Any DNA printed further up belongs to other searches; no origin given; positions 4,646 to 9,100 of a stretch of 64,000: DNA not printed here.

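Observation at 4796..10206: Candidate two-gene defence operon: COG1373 AAA ATPase + NACHT-like NTPase with a C-terminal nuclease-like domain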

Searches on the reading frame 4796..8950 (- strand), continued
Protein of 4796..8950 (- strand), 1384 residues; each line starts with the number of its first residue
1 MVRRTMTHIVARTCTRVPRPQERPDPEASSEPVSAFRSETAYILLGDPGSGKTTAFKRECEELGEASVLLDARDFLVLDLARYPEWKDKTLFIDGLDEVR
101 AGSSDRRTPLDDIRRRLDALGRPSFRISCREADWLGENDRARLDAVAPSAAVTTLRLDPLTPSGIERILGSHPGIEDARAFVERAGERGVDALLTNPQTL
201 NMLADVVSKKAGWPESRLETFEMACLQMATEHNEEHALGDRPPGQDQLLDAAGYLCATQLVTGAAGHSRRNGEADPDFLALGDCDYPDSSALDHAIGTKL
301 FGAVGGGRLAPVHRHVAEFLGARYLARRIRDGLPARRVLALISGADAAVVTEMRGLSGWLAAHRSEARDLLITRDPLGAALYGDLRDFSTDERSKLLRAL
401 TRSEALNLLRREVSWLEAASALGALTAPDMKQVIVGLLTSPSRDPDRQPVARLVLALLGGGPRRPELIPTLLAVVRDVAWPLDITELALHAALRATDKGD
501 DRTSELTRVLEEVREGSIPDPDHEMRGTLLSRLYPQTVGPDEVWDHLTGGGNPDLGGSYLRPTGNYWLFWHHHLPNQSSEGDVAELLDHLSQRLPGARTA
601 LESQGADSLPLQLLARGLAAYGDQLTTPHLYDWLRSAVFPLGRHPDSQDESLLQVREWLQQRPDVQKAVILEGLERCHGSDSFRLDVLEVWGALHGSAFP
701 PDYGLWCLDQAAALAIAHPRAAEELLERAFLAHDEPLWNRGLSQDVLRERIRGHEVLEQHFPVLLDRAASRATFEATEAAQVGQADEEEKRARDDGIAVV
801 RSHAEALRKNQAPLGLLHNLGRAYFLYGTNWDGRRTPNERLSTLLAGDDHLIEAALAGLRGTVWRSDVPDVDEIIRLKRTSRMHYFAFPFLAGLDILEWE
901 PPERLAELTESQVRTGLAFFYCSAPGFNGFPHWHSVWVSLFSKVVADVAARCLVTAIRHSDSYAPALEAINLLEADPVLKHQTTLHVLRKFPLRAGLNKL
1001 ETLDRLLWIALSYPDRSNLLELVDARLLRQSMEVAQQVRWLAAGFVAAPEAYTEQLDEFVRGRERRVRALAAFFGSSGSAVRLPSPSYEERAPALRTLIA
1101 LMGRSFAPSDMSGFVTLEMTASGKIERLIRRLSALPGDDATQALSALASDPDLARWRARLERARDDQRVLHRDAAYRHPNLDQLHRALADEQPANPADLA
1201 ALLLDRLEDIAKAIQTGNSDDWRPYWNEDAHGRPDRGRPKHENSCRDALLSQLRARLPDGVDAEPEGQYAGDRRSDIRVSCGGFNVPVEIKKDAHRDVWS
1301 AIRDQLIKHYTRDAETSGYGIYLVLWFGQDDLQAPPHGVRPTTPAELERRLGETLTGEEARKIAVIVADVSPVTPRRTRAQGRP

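Call 23: get_annotated_region(hit=H4, flank=5000)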
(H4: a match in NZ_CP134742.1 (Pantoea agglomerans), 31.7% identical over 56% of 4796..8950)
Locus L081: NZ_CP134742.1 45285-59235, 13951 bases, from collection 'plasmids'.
description: Pantoea agglomerans strain FC61912-B plasmid pFC61912-B_E, complete sequence
organism: Pantoea agglomerans (NCBI taxid 549)
taxonomy: Bacteria; Pseudomonadota; Gammaproteobacteria; Enterobacterales; Erwiniaceae; Pantoea; Pantoea agglomerans
host: -; source: cell culture,Water from creek adjacent to crop field; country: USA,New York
typing (MOB-suite, as given by PLSDB): non-mobilizable; replicon rep_cluster_2315; mating-pair formation MPF_G
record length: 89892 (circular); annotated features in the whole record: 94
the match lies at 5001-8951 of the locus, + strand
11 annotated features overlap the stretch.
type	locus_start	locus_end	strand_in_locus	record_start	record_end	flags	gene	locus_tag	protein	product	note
CDS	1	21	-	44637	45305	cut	-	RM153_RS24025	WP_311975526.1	recombinase family protein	GO:0006310 - DNA recombination [Evidence IEA]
CDS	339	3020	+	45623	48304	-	ppl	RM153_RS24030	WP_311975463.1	anti-phage protein Ppl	GO:0051607 - defense response to virus [Evidence IEA]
CDS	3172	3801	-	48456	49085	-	-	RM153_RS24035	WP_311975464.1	hypothetical protein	-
CDS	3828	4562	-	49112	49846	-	-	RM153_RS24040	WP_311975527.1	tyrosine-type recombinase/integrase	GO:0015074 - DNA integration [Evidence IEA]; GO:0006310 - DNA recombination [Evidence IEA]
CDS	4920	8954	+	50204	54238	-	-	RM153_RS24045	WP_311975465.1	hypothetical protein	-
CDS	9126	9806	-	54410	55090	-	-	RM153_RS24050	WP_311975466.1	hypothetical protein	-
CDS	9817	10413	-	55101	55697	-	-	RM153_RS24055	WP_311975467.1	hypothetical protein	-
CDS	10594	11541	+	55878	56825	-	-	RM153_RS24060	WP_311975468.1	Abi family protein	-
CDS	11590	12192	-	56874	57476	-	-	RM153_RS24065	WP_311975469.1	hypothetical protein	-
CDS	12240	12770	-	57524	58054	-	-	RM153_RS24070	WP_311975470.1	hypothetical protein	-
CDS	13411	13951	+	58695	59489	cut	-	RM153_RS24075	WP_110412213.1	ParA family protein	-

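Call 24: get_annotated_region(hit=H2, flank=5000)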
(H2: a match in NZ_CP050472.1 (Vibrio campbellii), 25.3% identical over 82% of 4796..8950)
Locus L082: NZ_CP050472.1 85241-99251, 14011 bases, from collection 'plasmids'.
description: Vibrio campbellii strain LJC013 plasmid unnamed1, complete sequence
organism: Vibrio campbellii (NCBI taxid 680)
taxonomy: Bacteria; Pseudomonadota; Gammaproteobacteria; Vibrionales; Vibrionaceae; Vibrio; Vibrio campbellii
host: -; source: single cell,seawater; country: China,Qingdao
typing (MOB-suite, as given by PLSDB): non-mobilizable; replicon rep_cluster_273
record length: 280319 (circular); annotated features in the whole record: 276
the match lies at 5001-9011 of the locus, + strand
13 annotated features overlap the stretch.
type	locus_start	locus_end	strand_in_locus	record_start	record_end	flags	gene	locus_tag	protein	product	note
CDS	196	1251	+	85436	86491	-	-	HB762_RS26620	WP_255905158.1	hypothetical protein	-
CDS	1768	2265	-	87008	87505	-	-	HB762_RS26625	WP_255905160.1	DUF3592 domain-containing protein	-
CDS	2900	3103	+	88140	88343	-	-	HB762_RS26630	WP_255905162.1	hypothetical protein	-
CDS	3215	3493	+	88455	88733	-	-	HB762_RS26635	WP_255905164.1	hypothetical protein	-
CDS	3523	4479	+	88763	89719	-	-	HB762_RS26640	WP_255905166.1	hypothetical protein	-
CDS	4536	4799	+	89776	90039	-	-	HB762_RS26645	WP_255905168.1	hypothetical protein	-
CDS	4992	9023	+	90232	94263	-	-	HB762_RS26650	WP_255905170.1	hypothetical protein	-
CDS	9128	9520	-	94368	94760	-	-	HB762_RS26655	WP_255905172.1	ProQ/FINO family protein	-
CDS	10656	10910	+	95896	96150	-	-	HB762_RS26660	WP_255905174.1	hypothetical protein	-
CDS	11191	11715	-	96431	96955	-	-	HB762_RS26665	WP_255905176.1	hypothetical protein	-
CDS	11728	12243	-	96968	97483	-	-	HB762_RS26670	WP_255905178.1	hypothetical protein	-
CDS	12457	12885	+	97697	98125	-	-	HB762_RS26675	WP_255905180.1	hypothetical protein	-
CDS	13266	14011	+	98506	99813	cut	-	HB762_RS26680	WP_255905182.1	site-specific integrase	GO:0015074 - DNA integration [Evidence IEA]; GO:0006310 - DNA recombination [Evidence IEA]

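Call 25: get_annotated_region(hit=H1, flank=5000)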
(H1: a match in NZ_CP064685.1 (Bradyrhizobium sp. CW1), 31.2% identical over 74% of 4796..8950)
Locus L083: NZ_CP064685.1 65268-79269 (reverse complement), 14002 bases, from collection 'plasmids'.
description: Bradyrhizobium sp. CW1 plasmid pCW1_1, complete sequence
organism: Bradyrhizobium sp. CW1 (NCBI taxid 2782686)
taxonomy: Bacteria; Pseudomonadota; Alphaproteobacteria; Hyphomicrobiales; Nitrobacteraceae; Bradyrhizobium; Bradyrhizobium sp. CW1
host: -; source: Acmispon strigosus,cell culture,bulk soil; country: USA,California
typing (MOB-suite, as given by PLSDB): mobilizable; relaxase MOBP
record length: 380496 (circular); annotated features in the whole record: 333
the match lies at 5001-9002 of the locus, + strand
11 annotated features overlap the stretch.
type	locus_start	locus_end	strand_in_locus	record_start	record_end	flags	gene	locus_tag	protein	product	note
CDS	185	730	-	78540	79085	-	-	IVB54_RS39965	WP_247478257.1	hypothetical protein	-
CDS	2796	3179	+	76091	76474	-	mobC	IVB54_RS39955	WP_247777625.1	plasmid mobilization relaxosome protein MobC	-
CDS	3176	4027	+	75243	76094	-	-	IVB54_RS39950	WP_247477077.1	relaxase/mobilization nuclease domain-containing protein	-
CDS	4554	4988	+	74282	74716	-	-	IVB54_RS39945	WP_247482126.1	hypothetical protein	-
CDS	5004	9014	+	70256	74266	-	-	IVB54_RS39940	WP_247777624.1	hypothetical protein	-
CDS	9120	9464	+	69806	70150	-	-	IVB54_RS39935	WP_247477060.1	hypothetical protein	-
CDS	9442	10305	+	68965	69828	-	-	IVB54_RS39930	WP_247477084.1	SIR2 family protein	-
CDS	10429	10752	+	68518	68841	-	-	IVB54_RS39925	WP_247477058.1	hypothetical protein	-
CDS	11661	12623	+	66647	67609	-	-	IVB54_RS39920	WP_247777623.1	hypothetical protein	-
CDS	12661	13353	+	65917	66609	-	-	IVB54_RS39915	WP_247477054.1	TauD/TfdA family dioxygenase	-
CDS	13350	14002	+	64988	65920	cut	-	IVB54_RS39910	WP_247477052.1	hypothetical protein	-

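Call 27: search_protein_families(library=ncbifam, proteins=[L081:4920-8954:+, L082:4992-9023:+, L083:5004-9014:+, L083:4554-4988:+, L001:6001-10086:+], max_evalue=0.001)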
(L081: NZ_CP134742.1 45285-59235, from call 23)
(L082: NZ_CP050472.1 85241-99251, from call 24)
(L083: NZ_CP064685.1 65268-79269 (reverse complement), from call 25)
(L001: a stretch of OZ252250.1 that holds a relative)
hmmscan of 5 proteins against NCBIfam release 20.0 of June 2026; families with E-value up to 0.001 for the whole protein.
L081:4920-8954:+ (1344 aa): 2 families
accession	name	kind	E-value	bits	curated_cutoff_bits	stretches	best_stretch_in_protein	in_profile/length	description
NF058535.1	antiphage_EruA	equivalog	1.3e-232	775.6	1000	1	24-1344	15-1318/1318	NACHT domain-containing antiphage protein EruA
NF058534.1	antiphage_HyoA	equivalog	3.3e-24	84.6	1200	1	136-647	197-722/1430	NACHT domain-containing antiphage protein HyoA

L082:4992-9023:+ (1343 aa): 2 families
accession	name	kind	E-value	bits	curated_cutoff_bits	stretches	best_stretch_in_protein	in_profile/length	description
NF058535.1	antiphage_EruA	equivalog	5e-233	777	1000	1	21-1332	19-1318/1318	NACHT domain-containing antiphage protein EruA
NF058534.1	antiphage_HyoA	equivalog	9.6e-38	129.5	1200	1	135-1288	201-1380/1430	NACHT domain-containing antiphage protein HyoA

L083:5004-9014:+ (1336 aa): 2 families
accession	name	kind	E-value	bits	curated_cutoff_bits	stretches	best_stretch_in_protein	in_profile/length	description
NF058535.1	antiphage_EruA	equivalog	0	1189.6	1000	1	16-1333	11-1318/1318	NACHT domain-containing antiphage protein EruA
NF058534.1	antiphage_HyoA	equivalog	1e-39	136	1200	2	139-762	203-839/1430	NACHT domain-containing antiphage protein HyoA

L083:4554-4988:+ (144 aa): 0 families

L001:6001-10086:+ (1361 aa): 2 families
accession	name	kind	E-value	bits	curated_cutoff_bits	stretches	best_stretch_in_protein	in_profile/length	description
NF058535.1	antiphage_EruA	equivalog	4.8e-266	886.4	1000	1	31-1359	16-1318/1318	NACHT domain-containing antiphage protein EruA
NF058534.1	antiphage_HyoA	equivalog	1.3e-52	178.8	1200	1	154-1359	203-1428/1430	NACHT domain-containing antiphage protein HyoA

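Call 33: search_solved_structures(query=A1, max_evalue=1)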
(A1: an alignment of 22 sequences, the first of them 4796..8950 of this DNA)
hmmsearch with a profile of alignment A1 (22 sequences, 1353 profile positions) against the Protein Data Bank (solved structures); distinct sequences matched with E-value up to 1: 2.
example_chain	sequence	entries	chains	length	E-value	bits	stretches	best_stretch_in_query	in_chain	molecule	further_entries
5mlc_9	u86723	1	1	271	3.9e-05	24.7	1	732-813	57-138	Ribosome-recycling factor, chloroplastic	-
6eri_Az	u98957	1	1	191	0.00037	21.4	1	758-813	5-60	Ribosome-recycling factor, chloroplastic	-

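Call 58: find_encoding_contigs(protein=window:4796-8950:-, flank=3000, max_places=3)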
Protein window:4796-8950:- (1384 aa): no gene with exactly this product is on record in the collection.

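Call 59: find_encoding_contigs(protein=window:4796-8935:-, flank=3000, max_places=3)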
Protein window:4796-8935:- (1379 aa): no gene with exactly this product is on record in the collection.

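Call 61: find_encoding_contigs(protein=P0001, flank=8000, max_places=2)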
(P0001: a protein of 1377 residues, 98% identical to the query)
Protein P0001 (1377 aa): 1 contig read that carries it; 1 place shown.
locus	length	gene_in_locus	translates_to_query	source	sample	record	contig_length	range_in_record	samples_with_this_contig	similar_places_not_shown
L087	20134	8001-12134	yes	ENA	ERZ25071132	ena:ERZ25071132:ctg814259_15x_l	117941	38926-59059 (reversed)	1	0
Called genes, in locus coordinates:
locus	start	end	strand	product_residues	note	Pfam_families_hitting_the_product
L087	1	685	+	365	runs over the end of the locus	PF13384:HTH_23 (weak)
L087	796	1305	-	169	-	PF02371:Transposase_20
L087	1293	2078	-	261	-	PF01548:DEDD_Tnp_IS110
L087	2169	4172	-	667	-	PF13289:SIR2_2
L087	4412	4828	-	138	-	PF05168:HEPN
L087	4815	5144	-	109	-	PF01909:NTP_transf_2, PF18765:Polbeta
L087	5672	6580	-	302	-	-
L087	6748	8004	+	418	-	PF13191:AAA_16 (faint), PF13173:AAA_14, PF13401:AAA_22 (weak), PF13635:DUF4143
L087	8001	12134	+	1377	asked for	PF28130:DUF8371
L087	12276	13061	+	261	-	PF01695:IstB_IS21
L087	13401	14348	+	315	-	PF05598:DUF772, PF01609:DDE_Tnp_1, PF13612:DDE_Tnp_1_3 (weak)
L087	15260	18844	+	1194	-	-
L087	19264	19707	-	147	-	PF00308:Bac_DnaA, PF01695:IstB_IS21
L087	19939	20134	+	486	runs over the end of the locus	PF00665:rve, PF22483:Mu-transpos_C_2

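Call 62: get_annotated_region(hit=H3, flank=3500)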
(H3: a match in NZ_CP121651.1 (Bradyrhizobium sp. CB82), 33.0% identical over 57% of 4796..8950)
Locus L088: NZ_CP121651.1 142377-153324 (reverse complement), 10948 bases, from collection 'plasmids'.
description: Bradyrhizobium sp. CB82 plasmid pCB82_1, complete sequence
organism: Bradyrhizobium sp. CB82 (NCBI taxid 3039159)
taxonomy: Bacteria; Pseudomonadota; Alphaproteobacteria; Hyphomicrobiales; Nitrobacteraceae; Bradyrhizobium; Bradyrhizobium sp. CB82
host: -; source: Stylosanthes guianensis,cell culture; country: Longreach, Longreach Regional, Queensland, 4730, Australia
typing (MOB-suite, as given by PLSDB): conjugative; replicon rep_cluster_506; relaxase MOBP; mating-pair formation MPF_T
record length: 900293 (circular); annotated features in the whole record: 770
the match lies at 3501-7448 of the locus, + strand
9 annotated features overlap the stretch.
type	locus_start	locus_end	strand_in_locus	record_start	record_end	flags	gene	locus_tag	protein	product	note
CDS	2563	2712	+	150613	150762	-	-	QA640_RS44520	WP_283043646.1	hypothetical protein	-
CDS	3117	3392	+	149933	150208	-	-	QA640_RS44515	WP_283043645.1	DUF6680 family protein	-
CDS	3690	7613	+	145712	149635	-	-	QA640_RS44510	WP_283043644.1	hypothetical protein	-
CDS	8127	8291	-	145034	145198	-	-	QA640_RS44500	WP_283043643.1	hypothetical protein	-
CDS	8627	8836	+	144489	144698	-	-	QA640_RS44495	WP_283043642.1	hypothetical protein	-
CDS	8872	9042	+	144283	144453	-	-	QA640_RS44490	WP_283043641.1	hypothetical protein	-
CDS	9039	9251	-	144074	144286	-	-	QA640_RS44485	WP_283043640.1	hypothetical protein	-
CDS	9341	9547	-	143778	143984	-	-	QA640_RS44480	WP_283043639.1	hypothetical protein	-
CDS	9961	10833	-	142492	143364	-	-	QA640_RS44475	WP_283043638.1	ABC transporter substrate-binding protein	-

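Call 63: get_annotated_region(hit=H5, flank=3500)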
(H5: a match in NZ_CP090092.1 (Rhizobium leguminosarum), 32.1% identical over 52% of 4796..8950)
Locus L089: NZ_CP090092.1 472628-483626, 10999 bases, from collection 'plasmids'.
description: Rhizobium leguminosarum strain Gr 12/7 plasmid pRLgr12_2, complete sequence
organism: Rhizobium leguminosarum (NCBI taxid 384)
taxonomy: Bacteria; Pseudomonadota; Alphaproteobacteria; Hyphomicrobiales; Rhizobiaceae; Rhizobium; Rhizobium leguminosarum
host: -; source: Galega,Cell culture,Plant nodule; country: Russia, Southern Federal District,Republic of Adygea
typing (MOB-suite, as given by PLSDB): conjugative; relaxase MOBQ; mating-pair formation MPF_T
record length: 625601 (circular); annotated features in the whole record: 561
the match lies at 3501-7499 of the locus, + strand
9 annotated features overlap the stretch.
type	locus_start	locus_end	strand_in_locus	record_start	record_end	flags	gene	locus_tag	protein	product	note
CDS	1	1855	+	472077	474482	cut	-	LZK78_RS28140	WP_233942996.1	serine/threonine protein kinase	-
CDS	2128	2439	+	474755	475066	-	-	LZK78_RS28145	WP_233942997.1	DUF982 domain-containing protein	-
CDS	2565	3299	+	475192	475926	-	-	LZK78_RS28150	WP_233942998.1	phosphotransferase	-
CDS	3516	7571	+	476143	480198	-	-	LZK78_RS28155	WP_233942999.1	hypothetical protein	-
CDS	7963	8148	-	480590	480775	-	-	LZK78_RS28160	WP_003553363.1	4-oxalocrotonate tautomerase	-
CDS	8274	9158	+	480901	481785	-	-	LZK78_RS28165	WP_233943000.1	LysR family transcriptional regulator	-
CDS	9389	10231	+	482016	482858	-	-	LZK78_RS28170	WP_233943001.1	dienelactone hydrolase family protein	-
CDS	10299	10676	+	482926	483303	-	-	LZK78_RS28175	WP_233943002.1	VOC family protein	-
CDS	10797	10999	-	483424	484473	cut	-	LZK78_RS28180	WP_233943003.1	class I SAM-dependent methyltransferase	-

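Call 64: get_annotated_region(hit=H6, flank=3500)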
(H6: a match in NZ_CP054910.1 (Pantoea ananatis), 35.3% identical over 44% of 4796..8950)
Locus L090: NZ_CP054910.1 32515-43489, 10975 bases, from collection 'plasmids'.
description: Pantoea ananatis strain FDAARGOS_680 plasmid unnamed2, complete sequence
organism: Pantoea ananatis (NCBI taxid 553)
taxonomy: Bacteria; Pseudomonadota; Gammaproteobacteria; Enterobacterales; Erwiniaceae; Pantoea; Pantoea ananatis
host: -; source: -; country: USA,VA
typing (MOB-suite, as given by PLSDB): conjugative; relaxase MOBF; mating-pair formation MPF_F
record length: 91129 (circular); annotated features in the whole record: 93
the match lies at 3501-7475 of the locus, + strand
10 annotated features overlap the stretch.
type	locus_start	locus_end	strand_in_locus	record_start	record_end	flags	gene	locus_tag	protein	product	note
CDS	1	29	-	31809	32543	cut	-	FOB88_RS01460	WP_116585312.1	tyrosine-type recombinase/integrase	GO:0015074 - DNA integration [Evidence IEA]; GO:0006310 - DNA recombination [Evidence IEA]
CDS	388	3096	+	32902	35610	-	-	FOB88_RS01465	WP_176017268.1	TrlF family AAA-like ATPase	-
CDS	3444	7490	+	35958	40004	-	-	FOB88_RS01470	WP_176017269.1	hypothetical protein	-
CDS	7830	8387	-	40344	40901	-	-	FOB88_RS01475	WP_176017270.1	DNA-binding protein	-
CDS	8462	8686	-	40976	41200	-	-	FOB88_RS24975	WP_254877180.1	hypothetical protein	-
CDS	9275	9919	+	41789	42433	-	-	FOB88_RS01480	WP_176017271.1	ParA family protein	-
CDS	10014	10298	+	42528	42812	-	-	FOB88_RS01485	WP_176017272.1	molecular chaperone GroEL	-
CDS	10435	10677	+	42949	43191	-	-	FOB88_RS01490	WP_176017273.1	hypothetical protein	-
CDS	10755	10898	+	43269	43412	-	-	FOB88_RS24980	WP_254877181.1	hypothetical protein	-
CDS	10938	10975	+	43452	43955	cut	-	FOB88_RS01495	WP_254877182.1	hypothetical protein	-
